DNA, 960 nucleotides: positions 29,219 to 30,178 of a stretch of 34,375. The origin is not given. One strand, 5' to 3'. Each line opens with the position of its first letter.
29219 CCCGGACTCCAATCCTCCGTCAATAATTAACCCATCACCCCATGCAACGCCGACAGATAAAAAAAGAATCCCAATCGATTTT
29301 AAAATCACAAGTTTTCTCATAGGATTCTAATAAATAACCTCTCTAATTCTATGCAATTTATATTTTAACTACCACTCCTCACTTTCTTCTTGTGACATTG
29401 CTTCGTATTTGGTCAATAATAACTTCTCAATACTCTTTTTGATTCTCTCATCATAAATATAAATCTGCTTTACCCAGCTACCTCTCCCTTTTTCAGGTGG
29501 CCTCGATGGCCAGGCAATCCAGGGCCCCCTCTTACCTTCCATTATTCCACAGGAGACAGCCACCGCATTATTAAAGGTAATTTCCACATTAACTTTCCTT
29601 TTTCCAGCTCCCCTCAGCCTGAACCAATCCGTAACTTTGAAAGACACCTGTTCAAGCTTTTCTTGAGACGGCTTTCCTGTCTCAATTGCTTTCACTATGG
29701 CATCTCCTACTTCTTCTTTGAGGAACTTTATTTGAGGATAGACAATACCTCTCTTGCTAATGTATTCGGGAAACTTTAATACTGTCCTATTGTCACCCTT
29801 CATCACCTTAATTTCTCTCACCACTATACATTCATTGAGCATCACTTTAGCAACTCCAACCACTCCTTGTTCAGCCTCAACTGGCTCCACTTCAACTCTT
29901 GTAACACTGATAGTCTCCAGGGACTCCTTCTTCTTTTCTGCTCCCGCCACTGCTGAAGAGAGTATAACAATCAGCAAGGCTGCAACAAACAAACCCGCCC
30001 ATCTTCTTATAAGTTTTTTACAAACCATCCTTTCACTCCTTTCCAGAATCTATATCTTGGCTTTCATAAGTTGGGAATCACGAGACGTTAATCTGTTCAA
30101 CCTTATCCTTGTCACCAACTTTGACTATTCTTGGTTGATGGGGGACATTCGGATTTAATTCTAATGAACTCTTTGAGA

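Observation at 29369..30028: SpoVG fold duplicated and placed behind a signal peptide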

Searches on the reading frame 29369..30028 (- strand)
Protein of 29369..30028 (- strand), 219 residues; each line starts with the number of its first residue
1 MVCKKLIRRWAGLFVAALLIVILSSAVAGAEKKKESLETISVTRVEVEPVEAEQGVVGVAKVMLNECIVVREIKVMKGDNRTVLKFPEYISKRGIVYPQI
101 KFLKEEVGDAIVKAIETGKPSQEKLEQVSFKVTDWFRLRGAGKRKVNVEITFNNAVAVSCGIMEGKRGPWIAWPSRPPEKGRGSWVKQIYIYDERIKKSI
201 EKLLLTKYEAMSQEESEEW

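Call 3: search_protein_families(library=pfam, proteins=[window:29369-30028:-], max_evalue=1)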
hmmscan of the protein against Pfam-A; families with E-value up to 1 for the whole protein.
window:29369-30028:- (219 aa): 2 families
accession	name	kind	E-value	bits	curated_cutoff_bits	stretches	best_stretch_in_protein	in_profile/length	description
PF04026.17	SpoVG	-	1.2e-15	57.9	29.6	2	41-114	2-79/82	SpoVG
PF20520.3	Ac45-VOA1_TM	-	0.13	12.5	25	1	10-27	8-25/39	V0 complex accessory subunit Ac45/VOA1 transmembrane domain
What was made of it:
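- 29369..30028 (-): Gene for the exported tandem-SpoVG protein (219 aa plus stop codon). Pfam SpoVG E=1.2e-15 with two stretches (call 3).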

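Call 4: search_protein_families(library=ncbifam, proteins=[window:29369-30028:-], max_evalue=1)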
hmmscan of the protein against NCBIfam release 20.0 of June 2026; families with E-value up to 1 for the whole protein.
window:29369-30028:- (219 aa): 1 family
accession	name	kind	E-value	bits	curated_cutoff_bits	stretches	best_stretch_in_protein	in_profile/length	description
NF009749.0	PRK13259.1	equivalog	2.8e-13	49.8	108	2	41-126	2-91/96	septation regulator SpoVG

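Call 5: search_solved_structures(query=window:29369-30028:-, max_evalue=1, show_alignments=3)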
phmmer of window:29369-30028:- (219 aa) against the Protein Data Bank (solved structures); distinct sequences matched with E-value up to 1: 6.
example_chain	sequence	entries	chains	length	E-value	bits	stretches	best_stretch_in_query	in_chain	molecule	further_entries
2i9x_A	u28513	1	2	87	0.039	17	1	40-115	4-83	Putative septation protein spoVG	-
2i9z_A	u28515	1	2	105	0.044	16.9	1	40-116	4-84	Putative septation protein spoVG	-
8vur_H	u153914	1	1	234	0.12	15.4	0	150-191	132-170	003-102 Heavy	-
6n16_A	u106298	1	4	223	0.19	14.8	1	149-198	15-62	antibody 0PV-b.01 Fab heavy chain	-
6ot1_H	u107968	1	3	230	0.2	14.7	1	149-198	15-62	0PV-b.01 heavy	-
8tp7_D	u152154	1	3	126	0.28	14.3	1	138-192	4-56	Heavy chain of monoclonal antibody 4-1-1G03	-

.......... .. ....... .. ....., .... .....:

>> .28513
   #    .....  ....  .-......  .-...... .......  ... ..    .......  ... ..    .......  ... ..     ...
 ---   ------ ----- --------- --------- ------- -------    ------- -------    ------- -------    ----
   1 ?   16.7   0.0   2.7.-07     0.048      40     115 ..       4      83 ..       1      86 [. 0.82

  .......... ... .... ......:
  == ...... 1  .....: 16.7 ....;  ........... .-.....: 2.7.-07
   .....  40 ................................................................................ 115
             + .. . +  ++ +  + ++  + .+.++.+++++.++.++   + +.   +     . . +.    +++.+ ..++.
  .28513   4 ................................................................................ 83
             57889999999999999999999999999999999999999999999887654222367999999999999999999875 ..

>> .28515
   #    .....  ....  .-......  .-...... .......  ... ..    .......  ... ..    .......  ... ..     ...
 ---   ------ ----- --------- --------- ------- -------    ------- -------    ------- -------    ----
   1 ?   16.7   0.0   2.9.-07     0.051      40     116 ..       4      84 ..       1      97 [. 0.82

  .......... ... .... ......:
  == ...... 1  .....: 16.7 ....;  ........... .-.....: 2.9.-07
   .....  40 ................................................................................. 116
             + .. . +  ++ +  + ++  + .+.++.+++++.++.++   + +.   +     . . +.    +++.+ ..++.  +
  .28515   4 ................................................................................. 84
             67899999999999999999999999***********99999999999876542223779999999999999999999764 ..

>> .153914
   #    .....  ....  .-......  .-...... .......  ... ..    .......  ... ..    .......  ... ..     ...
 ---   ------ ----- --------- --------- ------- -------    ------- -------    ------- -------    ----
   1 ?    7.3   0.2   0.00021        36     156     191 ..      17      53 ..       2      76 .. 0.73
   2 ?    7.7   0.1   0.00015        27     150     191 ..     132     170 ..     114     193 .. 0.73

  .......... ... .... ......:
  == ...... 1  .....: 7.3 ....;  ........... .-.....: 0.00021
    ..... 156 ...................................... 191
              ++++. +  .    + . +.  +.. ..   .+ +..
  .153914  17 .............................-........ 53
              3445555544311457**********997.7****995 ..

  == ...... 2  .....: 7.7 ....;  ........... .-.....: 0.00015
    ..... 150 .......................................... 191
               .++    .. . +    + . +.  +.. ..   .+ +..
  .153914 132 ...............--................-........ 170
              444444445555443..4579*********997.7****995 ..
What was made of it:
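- Tried and rejected: Single-sequence phmmer against PDB: only weak SpoVG hits (E~0.04) covering domain 1, plus spurious antibody hits on domain 2 (call 5).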

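Call 6: find_homologous_proteins(query=window:29369-30028:-, max_evalue=0.001)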
Query window:29369-30028:- (219 aa): 67 proteins with E <= 0.001 among 760 candidates.
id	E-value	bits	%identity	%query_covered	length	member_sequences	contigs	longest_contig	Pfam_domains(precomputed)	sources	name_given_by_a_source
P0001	5.3e-136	469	100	100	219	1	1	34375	PF04026.18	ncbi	-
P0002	2.4e-134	464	99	100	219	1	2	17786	PF04026.18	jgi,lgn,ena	jgi:DNA-binding cell septation regulator SpoVG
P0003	5.2e-134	463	98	100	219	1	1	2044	PF04026.18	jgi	jgi:DNA-binding cell septation regulator SpoVG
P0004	4.3e-133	460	98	100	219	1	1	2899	PF04026.18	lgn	-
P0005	7.6e-133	459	98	100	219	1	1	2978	PF04026.18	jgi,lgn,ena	-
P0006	2.4e-132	457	97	100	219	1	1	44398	PF04026.18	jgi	jgi:DNA-binding cell septation regulator SpoVG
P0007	1.1e-131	455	97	100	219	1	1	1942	PF04026.18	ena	-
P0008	3.0e-131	454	96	100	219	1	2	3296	PF04026.18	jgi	jgi:DNA-binding cell septation regulator SpoVG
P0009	6.4e-131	453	96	100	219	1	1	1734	PF04026.18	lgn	-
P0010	8.2e-120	416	87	100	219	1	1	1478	PF04026.18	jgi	-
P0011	1.2e-116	406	86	100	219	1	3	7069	PF04026.18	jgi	-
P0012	3.2e-116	405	84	100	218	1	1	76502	PF04026.18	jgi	-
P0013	2.4e-111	389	82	100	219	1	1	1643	PF04026.18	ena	-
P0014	2.9e-110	385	81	99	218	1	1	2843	PF04026.18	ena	-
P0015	1.2e-108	380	81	99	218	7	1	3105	PF04026.18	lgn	-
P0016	2.1e-108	379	81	99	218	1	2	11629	PF04026.18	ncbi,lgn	-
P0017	1.5e-107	376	78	98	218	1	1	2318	PF04026.18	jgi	-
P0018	3.3e-107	375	79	98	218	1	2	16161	PF04026.18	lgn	-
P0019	5.1e-107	374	80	100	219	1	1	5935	PF04026.18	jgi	-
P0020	4.2e-106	371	78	98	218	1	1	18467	PF04026.18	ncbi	ncbi:MAG: septation protein SpoVG family protein [bacterium]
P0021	5.6e-106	371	80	98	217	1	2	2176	PF04026.18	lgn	-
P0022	1.8e-105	369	74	100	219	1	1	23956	PF04026.18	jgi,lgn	jgi:DNA-binding cell septation regulator SpoVG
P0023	6.6e-105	368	77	98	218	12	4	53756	PF04026.18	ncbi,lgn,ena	-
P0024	1.2e-104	367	78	98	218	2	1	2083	PF04026.18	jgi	-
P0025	1.7e-104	366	77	98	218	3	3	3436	PF04026.18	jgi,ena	-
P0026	2.3e-104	366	78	98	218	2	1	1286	PF04026.18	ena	-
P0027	2.5e-104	366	78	98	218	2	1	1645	PF04026.18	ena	-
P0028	3.2e-104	365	77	98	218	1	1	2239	PF04026.18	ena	-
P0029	3.7e-104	365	77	98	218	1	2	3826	PF04026.18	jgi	-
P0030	5.4e-104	365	78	98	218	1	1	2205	PF04026.18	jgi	-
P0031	1.0e-103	364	77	98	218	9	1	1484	PF04026.18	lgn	-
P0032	1.2e-103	363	76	98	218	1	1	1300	PF04026.18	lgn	-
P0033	1.4e-103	363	76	98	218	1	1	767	PF04026.18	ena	-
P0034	1.6e-103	363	78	98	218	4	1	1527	PF04026.18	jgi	-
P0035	6.1e-103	361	74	100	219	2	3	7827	PF04026.18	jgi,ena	-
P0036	1.5e-102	360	74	100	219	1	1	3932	PF04026.18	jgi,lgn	-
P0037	1.6e-102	360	76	98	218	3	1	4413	PF04026.18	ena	-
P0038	3.2e-102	359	75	98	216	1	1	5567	PF04026.18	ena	-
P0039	7.2e-102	358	75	98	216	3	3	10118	PF04026.18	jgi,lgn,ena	-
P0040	3.3e-101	355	74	98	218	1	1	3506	PF04026.18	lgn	-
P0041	6.5e-101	355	76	98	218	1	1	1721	PF04026.18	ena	-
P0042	9.9e-101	354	72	100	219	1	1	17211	PF04026.18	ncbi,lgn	-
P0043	1.6e-100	353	76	96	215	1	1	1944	PF04026.18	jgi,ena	-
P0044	2.1e-100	353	75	98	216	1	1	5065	PF04026.18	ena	-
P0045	2.4e-100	353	75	98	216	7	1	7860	PF04026.18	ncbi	-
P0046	3.8e-100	352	75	100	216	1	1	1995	PF04026.18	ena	-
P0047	6.7e-100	351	76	98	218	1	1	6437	PF04026.18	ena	-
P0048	5.0e-99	348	74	98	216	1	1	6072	PF04026.18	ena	-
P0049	6.4e-98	345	78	92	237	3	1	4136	PF04026.18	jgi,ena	-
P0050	1.9e-97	343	74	95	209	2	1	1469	PF04026.18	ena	-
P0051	1.0e-96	341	69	100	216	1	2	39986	PF04026.18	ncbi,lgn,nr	ncbi:hypothetical protein GTN66_07610 [bacterium]|nr:hypothetical protein [bacterium] NIN93332.1 hyp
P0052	7.3e-94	331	69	100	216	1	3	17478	PF04026.18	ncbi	-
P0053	9.3e-93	328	69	100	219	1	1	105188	PF04026.18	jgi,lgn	-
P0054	1.1e-89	318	82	80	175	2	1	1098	PF04026.18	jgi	-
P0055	2.0e-87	310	65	100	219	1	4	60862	PF04026.18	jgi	-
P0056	3.3e-85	303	63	99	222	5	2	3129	PF04026.18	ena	-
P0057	9.9e-83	295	80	74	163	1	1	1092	PF04026.18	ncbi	ncbi:putative septation protein SpoVG [subsurface metagenome]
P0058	1.2e-81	292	62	99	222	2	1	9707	PF04026.18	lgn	-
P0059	1.5e-80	288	86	68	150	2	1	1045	PF04026.18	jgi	-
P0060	1.5e-78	281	60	100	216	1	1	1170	PF04026.18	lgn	-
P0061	4.9e-76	273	63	86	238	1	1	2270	PF04026.18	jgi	-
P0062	1.6e-72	262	83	66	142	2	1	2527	PF04026.18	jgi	-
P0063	2.5e-72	261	57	100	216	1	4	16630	PF04026.18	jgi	-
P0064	7.1e-48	181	52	80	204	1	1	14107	PF04026.18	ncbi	-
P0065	1.2e-44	171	44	95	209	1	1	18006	PF04026.18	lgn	-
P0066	2.0e-44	170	42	95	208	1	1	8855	PF04026.18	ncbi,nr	ncbi:MAG: septation protein SpoVG family protein [Endomicrobiia bacterium]|nr:septation protein SpoV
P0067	2.3e-23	101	39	68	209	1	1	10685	PF04026.18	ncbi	ncbi:MAG: septation protein SpoVG family protein [Endomicrobiia bacterium]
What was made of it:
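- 29369..30028 (-): 67 homologues of 216-222 aa (call 6).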

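Call 14: find_encoding_contigs(protein=P0066, flank=8000, max_places=3)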
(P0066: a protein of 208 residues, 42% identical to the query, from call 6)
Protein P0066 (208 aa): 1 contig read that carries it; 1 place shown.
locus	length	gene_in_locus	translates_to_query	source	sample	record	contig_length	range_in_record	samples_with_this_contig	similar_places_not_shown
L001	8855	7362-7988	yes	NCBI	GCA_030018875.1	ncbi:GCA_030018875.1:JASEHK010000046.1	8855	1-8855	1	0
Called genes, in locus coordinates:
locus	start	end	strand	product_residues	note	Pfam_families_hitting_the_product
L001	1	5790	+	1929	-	PF00041:fn3 (faint), PF24489:Ig_J_second (faint), PF00932:LTD (weak), PF26342:TP_1001_2nd (faint), PF13585:CHU_C (weak)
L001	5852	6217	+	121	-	PF05635:23S_rRNA_IVP, PF22296:bAvd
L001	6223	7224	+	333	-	-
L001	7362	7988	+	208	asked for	PF04026:SpoVG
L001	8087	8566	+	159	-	PF19502:DUF6036 (faint)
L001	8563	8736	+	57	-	-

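Call 15: find_encoding_contigs(protein=P0053, flank=8000, max_places=3)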
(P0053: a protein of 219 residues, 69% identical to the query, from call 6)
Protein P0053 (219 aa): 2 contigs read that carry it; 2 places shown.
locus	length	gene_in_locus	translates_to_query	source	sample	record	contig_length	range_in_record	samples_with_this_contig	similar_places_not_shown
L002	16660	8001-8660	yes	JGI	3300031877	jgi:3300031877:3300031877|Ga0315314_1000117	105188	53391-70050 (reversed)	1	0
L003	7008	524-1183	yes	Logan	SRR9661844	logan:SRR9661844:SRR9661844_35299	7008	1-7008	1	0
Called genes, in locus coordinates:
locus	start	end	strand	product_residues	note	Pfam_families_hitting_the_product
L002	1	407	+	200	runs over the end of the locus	PF01865:PhoU_div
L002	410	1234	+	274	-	PF01048:PNP_UDP_1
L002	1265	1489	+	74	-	PF04845:PurA (weak), PF11680:DUF3276 (weak)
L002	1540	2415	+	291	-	PF01048:PNP_UDP_1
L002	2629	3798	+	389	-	PF16575:CLP1_P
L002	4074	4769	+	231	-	PF00702:Hydrolase, PF13419:HAD_2, PF13242:Hydrolase_like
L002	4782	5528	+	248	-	PF12686:DUF3800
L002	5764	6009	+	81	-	-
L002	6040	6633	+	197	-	-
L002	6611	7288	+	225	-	PF08843:AbiEii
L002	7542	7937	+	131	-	PF13091:PLDc_2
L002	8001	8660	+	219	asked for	PF04026:SpoVG (weak)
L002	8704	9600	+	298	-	PF02018:CBM_4_9, PF13860:FlgD_ig (weak)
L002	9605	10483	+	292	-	-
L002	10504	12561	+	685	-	PF12836:HHH_3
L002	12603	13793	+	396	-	PF03349:Toluene_X (weak)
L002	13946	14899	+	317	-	PF01557:FAA_hydrolase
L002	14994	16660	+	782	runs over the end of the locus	PF13567:DUF4131, PF03772:Competence, PF00753:Lactamase_B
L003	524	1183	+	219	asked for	PF04026:SpoVG (weak)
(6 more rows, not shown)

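Call 18: find_encoding_contigs(protein=P0065, flank=9000, max_places=2)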
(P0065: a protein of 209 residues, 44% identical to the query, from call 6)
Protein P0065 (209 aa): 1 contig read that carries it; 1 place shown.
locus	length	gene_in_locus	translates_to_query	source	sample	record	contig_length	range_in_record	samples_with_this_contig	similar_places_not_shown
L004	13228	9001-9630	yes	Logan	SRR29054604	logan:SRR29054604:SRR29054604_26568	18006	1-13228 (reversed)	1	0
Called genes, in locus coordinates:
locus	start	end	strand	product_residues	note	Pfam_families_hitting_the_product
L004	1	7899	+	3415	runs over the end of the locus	PF00041:fn3 (faint), PF02018:CBM_4_9, PF00932:LTD, PF13585:CHU_C (weak)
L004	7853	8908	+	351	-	-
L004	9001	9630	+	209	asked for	PF04026:SpoVG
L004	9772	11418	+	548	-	PF00932:LTD, PF26342:TP_1001_2nd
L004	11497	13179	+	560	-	PF00633:HHH (faint), PF03934:T2SSK (faint), PF12836:HHH_3, PF14520:HHH_5 (faint), PF14579:HHH_6 (faint), PF12836:HHH_3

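Call 19: find_encoding_contigs(protein=P0064, flank=9000, max_places=2)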
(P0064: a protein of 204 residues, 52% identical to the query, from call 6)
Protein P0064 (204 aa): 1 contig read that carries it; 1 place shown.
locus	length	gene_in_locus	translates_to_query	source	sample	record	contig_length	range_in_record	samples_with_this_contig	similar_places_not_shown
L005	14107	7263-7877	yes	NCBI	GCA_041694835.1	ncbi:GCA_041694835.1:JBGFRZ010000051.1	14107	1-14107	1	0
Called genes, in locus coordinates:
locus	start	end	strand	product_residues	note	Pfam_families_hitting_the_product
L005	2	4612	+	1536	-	?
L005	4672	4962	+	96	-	PF01909:NTP_transf_2, PF18765:Polbeta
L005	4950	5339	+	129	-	PF01934:HepT-like (weak), PF08780:NTase_sub_bind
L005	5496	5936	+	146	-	-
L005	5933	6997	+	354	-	-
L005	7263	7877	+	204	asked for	PF04026:SpoVG (weak)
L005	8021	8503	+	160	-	PF19502:DUF6036 (faint)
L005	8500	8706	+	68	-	-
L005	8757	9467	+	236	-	PF01797:Y1_Tnp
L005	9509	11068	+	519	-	-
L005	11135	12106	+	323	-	PF00932:LTD (weak)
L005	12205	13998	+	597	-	PF00633:HHH (weak), PF03934:T2SSK (faint), PF12836:HHH_3, PF14520:HHH_5 (faint), PF14579:HHH_6 (faint), PF21687:T2SSK_1st (faint), PF12836:HHH_3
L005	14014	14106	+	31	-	?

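Call 20: find_encoding_contigs(protein=P0067, flank=9000, max_places=2)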
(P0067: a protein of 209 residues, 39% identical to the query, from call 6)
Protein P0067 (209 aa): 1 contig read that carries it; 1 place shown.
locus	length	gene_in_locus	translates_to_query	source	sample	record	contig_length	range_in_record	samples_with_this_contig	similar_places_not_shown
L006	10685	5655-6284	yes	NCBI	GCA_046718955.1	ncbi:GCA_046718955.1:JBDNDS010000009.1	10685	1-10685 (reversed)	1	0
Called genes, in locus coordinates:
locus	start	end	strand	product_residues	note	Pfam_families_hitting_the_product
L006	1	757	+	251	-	PF13793:Pribosyltran_N, PF00156:Pribosyltran, PF14572:Pribosyl_synth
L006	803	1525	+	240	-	PF01386:Ribosomal_L25p, PF14693:Ribosomal_TL5_C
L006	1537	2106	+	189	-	PF01195:Pept_tRNA_hydro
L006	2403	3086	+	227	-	-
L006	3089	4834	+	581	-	PF07973:tRNA_SAD, PF00587:tRNA-synt_2b, PF03129:HGTP_anticodon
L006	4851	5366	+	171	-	PF05198:IF3_N, PF00707:IF3_C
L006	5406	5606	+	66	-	PF01632:Ribosomal_L35p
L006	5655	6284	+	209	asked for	PF04026:SpoVG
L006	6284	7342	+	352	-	PF07478:Dala_Dala_lig_C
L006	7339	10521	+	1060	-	PF17757:UvrB_inter, PF02559:CarD_TRCF_RID, PF00270:DEAD, PF04851:ResIII, PF00271:Helicase_C, PF03461:TRCF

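Call 21: find_related_loci(query=A2, collection=genome_contigs, flank=10000)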
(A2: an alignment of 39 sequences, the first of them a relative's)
Query A2 (219 aa) in genome_contigs; peptide patterns used: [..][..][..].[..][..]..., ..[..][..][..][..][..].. (x = any residue, [..] = any of these).
101 stretches matched a pattern; 18 encode a relative of the query (tblastn E <= 1e-3); 18 distinct loci.
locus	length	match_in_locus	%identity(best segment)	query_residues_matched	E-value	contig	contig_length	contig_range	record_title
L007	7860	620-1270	74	1-219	1e-106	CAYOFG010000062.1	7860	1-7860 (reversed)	MAG TPA_asm: uncultured Clostridia bacterium isolate binchicken_co376_202 genome assembly, contig: NODE_11758_length_786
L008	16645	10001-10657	72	1-219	2e-106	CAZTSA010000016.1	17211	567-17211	MAG TPA_asm: uncultured Clostridia bacterium isolate binchicken_co124_176 genome assembly, contig: NODE_1714_length_1721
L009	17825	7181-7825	79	5-219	3e-106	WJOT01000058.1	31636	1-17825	MAG: Clostridia bacterium isolate 1244-F3-H4-B3 F3H4_C44, whole genome shotgun sequence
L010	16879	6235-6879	77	5-219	2e-105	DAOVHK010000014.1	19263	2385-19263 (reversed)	MAG TPA_asm: Clostridia bacterium isolate CSMAG_1339 CSMAG_1339_k141_2658351_length_19263_cov_15.8723, whole genome shot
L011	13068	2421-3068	69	2-219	1e-102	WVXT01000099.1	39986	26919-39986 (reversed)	MAG: bacterium isolate CS1-C068 C_merged_R1_(paired)_contig_15680, whole genome shotgun sequence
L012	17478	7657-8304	69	1-219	7e-100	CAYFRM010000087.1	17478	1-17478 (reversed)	MAG TPA_asm: uncultured Clostridia bacterium isolate ERP108616_co1_251 genome assembly, contig: k119_1753761, whole geno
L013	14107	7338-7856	52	40-214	2e-52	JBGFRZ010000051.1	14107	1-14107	MAG: Ignavibacteria bacterium isolate BA1A30.2019.Bin.46 NODE_2648_length_14107_cov_11.157801, whole genome shotgun sequ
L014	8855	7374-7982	42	13-219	1e-49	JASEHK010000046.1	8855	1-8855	MAG: Endomicrobiia bacterium isolate Yes70-21 NODE_46_length_8855_cov_3.956250, whole genome shotgun sequence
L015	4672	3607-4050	47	60-207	4e-42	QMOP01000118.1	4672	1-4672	MAG: Caldiserica bacterium isolate B21_G15 B21_Guay15_scaffold_08864, whole genome shotgun sequence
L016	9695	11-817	45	40-217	6e-40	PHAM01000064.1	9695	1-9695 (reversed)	MAG: Elusimicrobia bacterium HGW-Elusimicrobia-2 bjp_ig2157_scaffold_1289, whole genome shotgun sequence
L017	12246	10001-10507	41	40-208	1e-38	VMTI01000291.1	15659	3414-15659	MAG: bacterium isolate 01_128 k141_370880, whole genome shotgun sequence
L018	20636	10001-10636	35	10-219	4e-32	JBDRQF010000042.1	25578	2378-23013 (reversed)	MAG: Elusimicrobiota bacterium isolate MEGAHIT-group-2.27 k141_274009, whole genome shotgun sequence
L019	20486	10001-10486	39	62-218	5e-30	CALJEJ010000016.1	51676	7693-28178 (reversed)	MAG: uncultured Endomicrobia bacterium isolate S1_Bin_METABAT__312_1 genome assembly, contig: c_000002241653, whole geno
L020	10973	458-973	39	53-218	1e-29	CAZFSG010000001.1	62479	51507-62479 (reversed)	MAG TPA_asm: uncultured Elusimicrobia sp. isolate SRP104967_co1_36 genome assembly, contig: NODE_119_length_62479_cov_13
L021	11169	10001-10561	33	37-217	1e-26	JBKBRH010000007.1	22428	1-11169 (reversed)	MAG: Endomicrobiia bacterium isolate 21I_069.bin.66 NODE_7_length_22428_cov_8.618675, whole genome shotgun sequence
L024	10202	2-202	44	150-217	8e-16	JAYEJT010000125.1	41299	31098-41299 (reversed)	MAG: Elusimicrobiota bacterium isolate MAG156 MAG156_125, whole genome shotgun sequence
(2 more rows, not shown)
